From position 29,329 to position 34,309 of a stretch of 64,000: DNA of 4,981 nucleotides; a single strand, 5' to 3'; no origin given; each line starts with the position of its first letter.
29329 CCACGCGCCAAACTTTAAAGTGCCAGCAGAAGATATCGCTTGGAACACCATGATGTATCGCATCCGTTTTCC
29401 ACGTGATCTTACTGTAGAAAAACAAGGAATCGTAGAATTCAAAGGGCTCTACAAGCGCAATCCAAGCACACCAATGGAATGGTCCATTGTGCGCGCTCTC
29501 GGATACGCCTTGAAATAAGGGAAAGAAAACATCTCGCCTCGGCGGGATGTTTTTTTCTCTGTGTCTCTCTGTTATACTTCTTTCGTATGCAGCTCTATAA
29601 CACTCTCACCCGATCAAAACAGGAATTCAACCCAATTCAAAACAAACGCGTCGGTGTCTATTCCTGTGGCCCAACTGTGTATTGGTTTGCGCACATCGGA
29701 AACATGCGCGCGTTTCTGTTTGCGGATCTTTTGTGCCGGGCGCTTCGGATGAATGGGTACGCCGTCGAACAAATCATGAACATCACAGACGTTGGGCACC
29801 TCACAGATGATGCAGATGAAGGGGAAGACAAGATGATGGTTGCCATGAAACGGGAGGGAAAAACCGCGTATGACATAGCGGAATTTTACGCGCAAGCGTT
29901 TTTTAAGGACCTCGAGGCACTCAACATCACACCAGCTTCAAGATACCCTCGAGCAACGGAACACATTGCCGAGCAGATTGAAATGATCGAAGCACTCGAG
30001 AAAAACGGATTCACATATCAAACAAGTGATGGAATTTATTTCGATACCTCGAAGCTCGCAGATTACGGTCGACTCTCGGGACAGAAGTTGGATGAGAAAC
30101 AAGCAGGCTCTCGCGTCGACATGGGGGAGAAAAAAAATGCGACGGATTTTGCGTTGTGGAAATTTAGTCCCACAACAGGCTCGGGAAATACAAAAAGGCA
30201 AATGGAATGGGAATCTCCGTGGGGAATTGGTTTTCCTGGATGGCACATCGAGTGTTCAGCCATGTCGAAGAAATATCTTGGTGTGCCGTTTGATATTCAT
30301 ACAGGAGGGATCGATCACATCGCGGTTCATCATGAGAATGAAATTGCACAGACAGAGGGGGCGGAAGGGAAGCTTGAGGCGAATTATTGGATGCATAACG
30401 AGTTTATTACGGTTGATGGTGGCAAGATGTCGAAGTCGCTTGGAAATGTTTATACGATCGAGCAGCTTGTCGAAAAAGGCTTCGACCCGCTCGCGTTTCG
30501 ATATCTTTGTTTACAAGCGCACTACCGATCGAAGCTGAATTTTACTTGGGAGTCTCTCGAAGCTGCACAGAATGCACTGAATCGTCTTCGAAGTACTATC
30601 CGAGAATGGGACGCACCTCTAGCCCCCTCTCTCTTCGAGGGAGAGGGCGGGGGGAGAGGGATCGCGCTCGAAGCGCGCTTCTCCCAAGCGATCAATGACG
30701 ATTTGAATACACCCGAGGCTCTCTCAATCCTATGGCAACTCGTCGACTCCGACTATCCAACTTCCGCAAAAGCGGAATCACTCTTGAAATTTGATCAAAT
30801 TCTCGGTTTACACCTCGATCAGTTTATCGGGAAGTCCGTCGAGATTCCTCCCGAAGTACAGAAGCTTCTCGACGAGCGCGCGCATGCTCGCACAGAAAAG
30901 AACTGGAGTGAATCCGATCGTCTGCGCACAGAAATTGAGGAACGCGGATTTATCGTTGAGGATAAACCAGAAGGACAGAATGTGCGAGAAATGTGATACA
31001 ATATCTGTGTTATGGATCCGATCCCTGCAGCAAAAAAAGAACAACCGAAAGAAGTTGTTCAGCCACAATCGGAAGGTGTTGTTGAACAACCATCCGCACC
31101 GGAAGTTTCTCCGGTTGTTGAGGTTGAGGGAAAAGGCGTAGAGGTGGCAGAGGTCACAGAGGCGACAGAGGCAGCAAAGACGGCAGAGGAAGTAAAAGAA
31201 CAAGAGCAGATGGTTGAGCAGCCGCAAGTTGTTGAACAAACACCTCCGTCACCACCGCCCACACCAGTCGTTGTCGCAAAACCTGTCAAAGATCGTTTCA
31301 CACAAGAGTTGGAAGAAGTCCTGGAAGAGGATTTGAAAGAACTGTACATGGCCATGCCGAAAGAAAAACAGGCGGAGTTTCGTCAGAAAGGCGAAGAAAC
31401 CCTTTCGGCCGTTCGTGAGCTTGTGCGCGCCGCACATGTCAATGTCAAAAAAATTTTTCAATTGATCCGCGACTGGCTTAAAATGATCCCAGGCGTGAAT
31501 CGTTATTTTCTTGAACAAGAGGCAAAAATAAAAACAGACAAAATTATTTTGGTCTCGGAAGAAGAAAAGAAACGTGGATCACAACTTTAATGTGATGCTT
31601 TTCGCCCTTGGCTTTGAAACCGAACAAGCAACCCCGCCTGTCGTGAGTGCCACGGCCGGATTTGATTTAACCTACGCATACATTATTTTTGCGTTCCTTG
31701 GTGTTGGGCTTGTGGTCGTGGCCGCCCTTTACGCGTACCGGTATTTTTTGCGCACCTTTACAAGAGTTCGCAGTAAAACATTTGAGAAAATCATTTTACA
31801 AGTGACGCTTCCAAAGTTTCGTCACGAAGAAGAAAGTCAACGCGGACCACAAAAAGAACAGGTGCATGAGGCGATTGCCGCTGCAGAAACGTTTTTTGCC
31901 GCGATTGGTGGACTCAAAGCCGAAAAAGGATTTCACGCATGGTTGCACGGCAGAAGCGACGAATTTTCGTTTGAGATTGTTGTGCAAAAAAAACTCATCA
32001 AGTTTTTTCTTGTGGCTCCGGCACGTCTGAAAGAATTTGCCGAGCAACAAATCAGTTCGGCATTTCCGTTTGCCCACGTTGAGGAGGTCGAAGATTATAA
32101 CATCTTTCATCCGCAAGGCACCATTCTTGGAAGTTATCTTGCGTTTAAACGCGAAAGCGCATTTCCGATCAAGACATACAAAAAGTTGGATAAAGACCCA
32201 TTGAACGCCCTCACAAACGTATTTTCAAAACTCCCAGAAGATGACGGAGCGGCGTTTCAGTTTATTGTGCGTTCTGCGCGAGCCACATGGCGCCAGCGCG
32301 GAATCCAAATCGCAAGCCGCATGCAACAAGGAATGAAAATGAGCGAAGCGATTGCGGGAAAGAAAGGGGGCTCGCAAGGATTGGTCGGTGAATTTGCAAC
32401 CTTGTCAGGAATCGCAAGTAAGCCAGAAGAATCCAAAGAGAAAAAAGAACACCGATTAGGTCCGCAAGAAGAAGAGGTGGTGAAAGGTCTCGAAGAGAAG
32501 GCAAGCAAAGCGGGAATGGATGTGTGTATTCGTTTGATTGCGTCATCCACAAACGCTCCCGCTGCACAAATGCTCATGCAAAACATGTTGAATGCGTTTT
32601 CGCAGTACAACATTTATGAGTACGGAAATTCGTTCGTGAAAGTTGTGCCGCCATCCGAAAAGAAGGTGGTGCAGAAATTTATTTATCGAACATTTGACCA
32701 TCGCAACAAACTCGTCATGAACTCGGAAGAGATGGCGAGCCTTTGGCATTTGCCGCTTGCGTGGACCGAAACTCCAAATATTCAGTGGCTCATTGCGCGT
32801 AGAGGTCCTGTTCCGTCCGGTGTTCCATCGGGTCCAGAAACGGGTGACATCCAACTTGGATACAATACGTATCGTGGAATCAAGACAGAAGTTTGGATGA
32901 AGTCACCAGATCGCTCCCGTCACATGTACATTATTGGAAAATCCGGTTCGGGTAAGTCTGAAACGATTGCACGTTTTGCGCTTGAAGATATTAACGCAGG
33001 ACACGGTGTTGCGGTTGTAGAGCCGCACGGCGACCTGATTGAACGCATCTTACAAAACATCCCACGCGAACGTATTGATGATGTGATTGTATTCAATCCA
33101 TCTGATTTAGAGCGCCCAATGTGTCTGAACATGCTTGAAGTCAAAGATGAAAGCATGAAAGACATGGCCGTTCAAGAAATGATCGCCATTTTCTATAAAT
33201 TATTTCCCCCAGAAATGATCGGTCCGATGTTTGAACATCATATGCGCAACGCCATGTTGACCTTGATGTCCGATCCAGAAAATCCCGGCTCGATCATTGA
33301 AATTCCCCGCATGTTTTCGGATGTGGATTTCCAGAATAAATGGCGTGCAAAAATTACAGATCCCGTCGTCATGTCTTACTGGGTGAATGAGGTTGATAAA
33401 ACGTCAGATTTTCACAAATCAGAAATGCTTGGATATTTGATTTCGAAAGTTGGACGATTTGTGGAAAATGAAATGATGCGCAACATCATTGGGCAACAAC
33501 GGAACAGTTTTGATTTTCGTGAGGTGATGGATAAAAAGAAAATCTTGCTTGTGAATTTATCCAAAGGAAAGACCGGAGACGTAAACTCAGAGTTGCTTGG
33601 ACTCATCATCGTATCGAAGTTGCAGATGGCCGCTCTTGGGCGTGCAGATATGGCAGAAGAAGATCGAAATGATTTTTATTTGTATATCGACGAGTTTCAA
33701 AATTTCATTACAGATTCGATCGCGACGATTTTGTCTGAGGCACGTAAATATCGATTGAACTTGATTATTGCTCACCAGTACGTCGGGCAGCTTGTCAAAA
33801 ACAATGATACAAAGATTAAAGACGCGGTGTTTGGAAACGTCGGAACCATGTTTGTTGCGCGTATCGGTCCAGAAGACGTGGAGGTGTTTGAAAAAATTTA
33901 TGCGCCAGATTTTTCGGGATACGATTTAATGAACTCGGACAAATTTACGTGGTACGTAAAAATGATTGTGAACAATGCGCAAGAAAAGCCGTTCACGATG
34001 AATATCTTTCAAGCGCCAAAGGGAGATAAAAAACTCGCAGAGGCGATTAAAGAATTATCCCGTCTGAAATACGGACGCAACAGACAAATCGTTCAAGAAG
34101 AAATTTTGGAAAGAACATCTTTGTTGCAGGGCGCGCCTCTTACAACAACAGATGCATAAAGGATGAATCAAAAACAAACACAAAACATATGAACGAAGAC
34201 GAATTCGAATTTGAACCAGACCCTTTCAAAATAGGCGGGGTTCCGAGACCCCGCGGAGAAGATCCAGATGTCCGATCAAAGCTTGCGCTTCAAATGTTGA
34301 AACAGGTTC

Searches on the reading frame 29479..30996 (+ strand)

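Call 67: search_protein_families(library=pfam, proteins=[window:29479-30996:+], max_evalue=0.00001)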
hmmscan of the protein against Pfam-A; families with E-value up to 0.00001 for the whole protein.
window:29479-30996:+ (505 aa): 5 families
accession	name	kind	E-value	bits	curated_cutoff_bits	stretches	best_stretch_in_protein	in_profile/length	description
PF01406.26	tRNA-synt_1e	-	2.5e-97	326.4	27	1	50-364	2-300/301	tRNA synthetases class I (C) catalytic domain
PF09334.17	tRNA-synt_1g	-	9.6e-15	54.7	20.1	2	301-365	312-376/391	tRNA synthetases class I (M)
PF23493.1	CysS_C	-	3.9e-12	46.5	23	1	455-503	3-51/51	Cysteinyl-tRNA ligase anticodon binding domain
PF01921.24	tRNA-synt_1f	-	2.9e-08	33.5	27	0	261-371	227-336/360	tRNA synthetases class I (K)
PF09190.17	DALR_2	-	5.3e-06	27.3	22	0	400-422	1-23/57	DALR domain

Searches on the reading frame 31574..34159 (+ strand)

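Call 67: search_protein_families(library=pfam, proteins=[window:31574-34159:+], max_evalue=0.00001)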
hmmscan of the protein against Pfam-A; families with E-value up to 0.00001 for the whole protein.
window:31574-34159:+ (861 aa): 2 families
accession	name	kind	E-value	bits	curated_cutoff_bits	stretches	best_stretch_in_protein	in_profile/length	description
PF02534.20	T4SS-DNA_transf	-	4.4e-10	39.4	20.1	1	439-772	36-375/468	Type IV secretory system Conjugative DNA transfer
PF10412.15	TrwB_AAD_bind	-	2.1e-07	30.6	20.5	0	447-537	14-98/387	Type IV secretion-system coupling protein DNA-binding domain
